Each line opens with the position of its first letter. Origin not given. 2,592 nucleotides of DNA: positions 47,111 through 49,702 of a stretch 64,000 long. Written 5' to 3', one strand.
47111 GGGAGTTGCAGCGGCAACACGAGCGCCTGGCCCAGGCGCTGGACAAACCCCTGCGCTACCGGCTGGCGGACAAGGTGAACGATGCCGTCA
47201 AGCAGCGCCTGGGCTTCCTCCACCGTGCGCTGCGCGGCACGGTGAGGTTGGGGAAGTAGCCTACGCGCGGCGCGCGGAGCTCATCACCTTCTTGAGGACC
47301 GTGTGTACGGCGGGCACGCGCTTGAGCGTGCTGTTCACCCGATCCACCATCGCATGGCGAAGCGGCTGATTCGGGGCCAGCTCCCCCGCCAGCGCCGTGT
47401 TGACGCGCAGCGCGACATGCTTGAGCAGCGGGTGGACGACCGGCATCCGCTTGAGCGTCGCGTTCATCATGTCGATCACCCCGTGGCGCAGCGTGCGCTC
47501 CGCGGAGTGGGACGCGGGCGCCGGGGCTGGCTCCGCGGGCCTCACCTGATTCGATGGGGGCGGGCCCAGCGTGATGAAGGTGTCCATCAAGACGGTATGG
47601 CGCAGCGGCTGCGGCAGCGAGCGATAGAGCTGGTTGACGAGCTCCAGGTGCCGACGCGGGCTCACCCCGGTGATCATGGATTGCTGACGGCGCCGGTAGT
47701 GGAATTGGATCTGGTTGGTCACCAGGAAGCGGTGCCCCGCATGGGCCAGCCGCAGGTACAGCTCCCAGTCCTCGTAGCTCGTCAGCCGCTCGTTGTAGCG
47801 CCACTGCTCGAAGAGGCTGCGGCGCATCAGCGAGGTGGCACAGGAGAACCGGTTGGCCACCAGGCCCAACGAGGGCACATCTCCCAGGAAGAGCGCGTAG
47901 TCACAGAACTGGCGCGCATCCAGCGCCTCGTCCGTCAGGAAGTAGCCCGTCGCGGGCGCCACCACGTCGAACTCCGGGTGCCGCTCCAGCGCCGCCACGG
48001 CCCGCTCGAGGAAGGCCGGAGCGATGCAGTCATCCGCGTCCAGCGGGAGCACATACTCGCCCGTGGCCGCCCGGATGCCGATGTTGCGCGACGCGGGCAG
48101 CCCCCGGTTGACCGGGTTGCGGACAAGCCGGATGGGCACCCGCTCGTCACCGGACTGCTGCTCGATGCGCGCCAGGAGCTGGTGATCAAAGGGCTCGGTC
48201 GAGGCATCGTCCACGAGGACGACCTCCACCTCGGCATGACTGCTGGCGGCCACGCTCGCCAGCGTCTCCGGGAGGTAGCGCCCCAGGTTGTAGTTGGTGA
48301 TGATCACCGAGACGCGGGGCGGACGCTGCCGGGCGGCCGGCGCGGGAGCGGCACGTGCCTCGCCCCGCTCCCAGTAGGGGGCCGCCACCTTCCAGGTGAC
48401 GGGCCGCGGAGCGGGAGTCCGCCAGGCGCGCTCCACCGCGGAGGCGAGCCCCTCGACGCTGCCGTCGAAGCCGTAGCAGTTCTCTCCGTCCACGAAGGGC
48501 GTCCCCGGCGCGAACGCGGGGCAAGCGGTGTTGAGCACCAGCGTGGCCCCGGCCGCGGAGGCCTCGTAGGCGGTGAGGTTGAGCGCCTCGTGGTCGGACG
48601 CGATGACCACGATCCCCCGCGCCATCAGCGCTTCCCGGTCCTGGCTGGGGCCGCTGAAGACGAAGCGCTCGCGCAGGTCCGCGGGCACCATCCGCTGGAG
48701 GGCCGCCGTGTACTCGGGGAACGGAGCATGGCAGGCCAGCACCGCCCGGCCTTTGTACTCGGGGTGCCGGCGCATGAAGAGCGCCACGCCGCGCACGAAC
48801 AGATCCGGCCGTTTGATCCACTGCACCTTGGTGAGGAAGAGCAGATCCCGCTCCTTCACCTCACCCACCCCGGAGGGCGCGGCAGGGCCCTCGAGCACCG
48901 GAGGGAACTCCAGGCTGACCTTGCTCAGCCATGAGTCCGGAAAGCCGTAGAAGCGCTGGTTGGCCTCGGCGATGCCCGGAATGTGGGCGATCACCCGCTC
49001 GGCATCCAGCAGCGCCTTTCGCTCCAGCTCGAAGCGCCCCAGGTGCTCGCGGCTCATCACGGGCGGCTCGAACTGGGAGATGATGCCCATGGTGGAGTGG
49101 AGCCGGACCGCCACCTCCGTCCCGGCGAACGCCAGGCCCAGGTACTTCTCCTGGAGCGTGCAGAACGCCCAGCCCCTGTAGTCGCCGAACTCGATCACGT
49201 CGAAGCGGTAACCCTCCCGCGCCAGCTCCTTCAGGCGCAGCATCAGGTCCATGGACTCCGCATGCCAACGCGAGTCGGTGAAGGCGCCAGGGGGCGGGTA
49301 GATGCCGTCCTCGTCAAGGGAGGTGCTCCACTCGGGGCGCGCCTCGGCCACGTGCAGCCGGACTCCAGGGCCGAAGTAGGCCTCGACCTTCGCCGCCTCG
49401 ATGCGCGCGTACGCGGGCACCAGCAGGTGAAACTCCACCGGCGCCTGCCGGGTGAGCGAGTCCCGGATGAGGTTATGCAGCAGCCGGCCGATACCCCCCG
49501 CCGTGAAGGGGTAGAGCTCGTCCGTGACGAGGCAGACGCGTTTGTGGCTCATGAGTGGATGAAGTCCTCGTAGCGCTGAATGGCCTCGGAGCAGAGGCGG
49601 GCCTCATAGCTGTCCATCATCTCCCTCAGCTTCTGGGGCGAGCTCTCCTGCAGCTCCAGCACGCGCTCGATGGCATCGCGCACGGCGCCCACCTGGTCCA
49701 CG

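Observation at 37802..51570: ABC-transporter-dependent glycan locus: Wzm/Wzt (with C-terminal binding domain), bifunctional GTs and a methyltransferase-GT fusion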

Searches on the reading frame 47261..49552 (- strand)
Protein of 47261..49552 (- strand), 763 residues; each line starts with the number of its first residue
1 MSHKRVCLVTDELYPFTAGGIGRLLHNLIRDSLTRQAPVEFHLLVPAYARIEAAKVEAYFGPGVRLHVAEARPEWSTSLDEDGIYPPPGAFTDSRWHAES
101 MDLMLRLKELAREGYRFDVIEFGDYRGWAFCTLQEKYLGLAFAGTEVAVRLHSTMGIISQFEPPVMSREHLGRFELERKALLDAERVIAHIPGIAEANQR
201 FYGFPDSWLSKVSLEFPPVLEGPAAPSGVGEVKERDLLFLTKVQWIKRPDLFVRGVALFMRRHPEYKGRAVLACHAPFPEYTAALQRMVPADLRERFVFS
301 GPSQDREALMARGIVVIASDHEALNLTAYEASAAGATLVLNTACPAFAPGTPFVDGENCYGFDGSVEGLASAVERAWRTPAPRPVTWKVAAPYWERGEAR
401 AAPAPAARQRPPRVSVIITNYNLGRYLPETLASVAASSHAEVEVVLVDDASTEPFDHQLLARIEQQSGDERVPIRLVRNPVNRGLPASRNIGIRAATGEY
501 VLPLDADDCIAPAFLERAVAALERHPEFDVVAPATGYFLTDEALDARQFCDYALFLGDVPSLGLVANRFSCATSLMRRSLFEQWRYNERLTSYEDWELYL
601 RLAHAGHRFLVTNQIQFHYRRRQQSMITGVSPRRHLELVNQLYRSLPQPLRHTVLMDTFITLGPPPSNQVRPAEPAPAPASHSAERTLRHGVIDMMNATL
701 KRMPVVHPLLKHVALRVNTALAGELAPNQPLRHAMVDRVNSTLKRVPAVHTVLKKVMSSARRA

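Call 5: search_protein_families(library=pfam, proteins=[window:47261-49552:-], max_evalue=0.01)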
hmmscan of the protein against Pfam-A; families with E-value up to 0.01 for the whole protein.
window:47261-49552:- (763 aa): 6 families
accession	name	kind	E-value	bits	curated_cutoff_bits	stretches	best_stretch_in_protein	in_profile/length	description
PF00535.33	Glycos_transf_2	-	8.4e-28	97.8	23.3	1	415-582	1-165/168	Glycosyl transferase family 2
PF13641.12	Glyco_tranf_2_3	-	1.4e-14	55.1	27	1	412-612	1-204/230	Glycosyltransferase like family 2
PF10111.15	Glyco_tranf_2_2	-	4.6e-13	49.7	27.3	1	417-640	3-236/276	Glycosyltransferase like family 2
PF13692.12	Glyco_trans_1_4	-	2.5e-05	25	27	1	235-376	2-139/142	Glycosyl transferases group 1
PF13632.12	Glyco_trans_2_3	-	6.4e-05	23.3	27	1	500-618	1-122/198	Glycosyl transferase family group 2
PF13439.12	Glyco_transf_4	-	0.00015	22.3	28.5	1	19-206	2-156/170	Glycosyltransferase Family 4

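Call 6: search_protein_families(library=ncbifam, proteins=[window:47261-49552:-], max_evalue=0.01)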
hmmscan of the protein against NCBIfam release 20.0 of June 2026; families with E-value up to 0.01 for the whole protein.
window:47261-49552:- (763 aa): 20 families
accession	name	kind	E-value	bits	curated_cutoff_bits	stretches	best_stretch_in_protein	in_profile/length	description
TIGR03965.1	mycofact_glyco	equivalog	2e-20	73.1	280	1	401-611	63-272/467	mycofactocin biosynthesis glycosyltransferase MftF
NF041875.1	EPS_EpsD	equivalog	5e-20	72.2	370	1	414-623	1-211/325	exopolysaccharide biosynthesis glycosyltransferase EpsD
NF053739.1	GlytfEpsEBac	equivalog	5.6e-19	68.1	450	1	412-610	1-193/265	glycosyltransferase EpsE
NF047683.1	TeichurnBiosyTuaG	equivalog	5.3e-15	55.7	400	1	410-525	4-114/252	teichuronic acid biosynthesis protein TuaG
NF007482.0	PRK10073.1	equivalog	6.5e-15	55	423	1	411-542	5-129/334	glycosyltransferase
NF041394.1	GtaseAglG_Halo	equivalog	3.1e-12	46.4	440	1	413-527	2-112/304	glucosyl-dolichyl phosphate glucuronosyltransferase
TIGR03937.1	PgaC_IcaA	equivalog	5.9e-11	41.9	422.3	1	394-531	27-159/407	poly-beta-1,6-N-acetyl-D-glucosamine synthase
NF038299.1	EPS_HpsN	equivalog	2.2e-10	40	425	1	412-532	1-116/317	hormogonium polysaccharide biosynthesis glycosyltransferase HpsN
NF050819.1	PolSacchBiosHfsG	equivalog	8.4e-09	35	500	1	411-524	11-119/302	polysaccharide biosynthesis protein HfsG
TIGR04283.1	glyco_like_mftF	equivalog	2.4e-08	33.9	182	1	414-522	1-97/221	TIGR04283 family arsenosugar biosynthesis glycosyltransferase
NF050050.1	ProtGlycPglI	equivalog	1e-07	31.6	500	1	412-520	2-106/306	GalNAc(5)-diNAcBac-PP-undecaprenol beta-1,3-glucosyltransferase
TIGR04242.1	nodulat_NodC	equivalog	2.7e-07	29.9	550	1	407-522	43-156/395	chitooligosaccharide synthase NodC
TIGR04017.1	WcaA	equivalog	5.5e-07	29.5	495.75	1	412-519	5-107/279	colanic acid biosynthesis glycosyltransferase WcaA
NF007453.0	PRK10018.1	equivalog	1.4e-06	28.2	382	1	412-516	6-105/280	colanic acid biosynthesis glycosyltransferase WcaA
NF038302.1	EPS_HpsE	equivalog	2.6e-06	26.7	300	1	414-529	3-118/307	hormogonium polysaccharide biosynthesis glycosyltransferase HpsE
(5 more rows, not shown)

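Call 65: search_solved_structures(query=window:47261-49552:-, max_evalue=0.00001)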
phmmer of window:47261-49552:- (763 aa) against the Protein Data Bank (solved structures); distinct sequences matched with E-value up to 0.00001: 14.
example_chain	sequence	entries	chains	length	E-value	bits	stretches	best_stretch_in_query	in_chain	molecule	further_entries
2z87_A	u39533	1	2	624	1.7e-15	59.4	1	391-619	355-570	Chondroitin synthase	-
2z86_A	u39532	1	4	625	1.7e-15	59.4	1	391-619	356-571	Chondroitin synthase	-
6p61_A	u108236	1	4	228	4.5e-13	51.4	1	409-603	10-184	Glycosyltransferase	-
9jma_A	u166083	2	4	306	1.4e-11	46.5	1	414-616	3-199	GalNAc(5)-diNAcBac-PP-undecaprenol beta-1,3-glucosyltransferase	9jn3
5hea_A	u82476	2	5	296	1.5e-09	39.8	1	414-624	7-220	Putative glycosyltransferase (GalT1)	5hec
5tze_C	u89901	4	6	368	1.8e-09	39.5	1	414-621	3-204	Glycosyl transferase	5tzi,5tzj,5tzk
5tz8_A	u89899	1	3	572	4.8e-09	38.1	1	414-620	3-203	Glycosyl transferase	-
3bcv_A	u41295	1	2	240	1.5e-07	33.1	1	412-510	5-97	Putative glycosyltransferase protein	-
1h7l_A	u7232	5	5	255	2.7e-06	29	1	412-542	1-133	SPORE COAT POLYSACCHARIDE BIOSYNTHESIS PROTEIN SPSA | PROTEIN (SPORE COAT POLYSACCHARIDE BIOSYNTHESIS PROTEIN SPSA)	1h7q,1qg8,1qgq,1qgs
8vh7_A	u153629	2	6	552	2.9e-06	28.9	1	409-528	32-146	Heparosan synthase B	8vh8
8viw_A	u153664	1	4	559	2.9e-06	28.9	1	409-528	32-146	Heparosan synthase B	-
3l7i_A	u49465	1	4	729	5.7e-06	27.9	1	413-621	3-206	Teichoic acid biosynthesis protein F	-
3l7j_A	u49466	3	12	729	5.7e-06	27.9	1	413-621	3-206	Teichoic acid biosynthesis protein F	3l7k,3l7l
3l7m_A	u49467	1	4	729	5.7e-06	27.9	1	413-621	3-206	Teichoic acid biosynthesis protein F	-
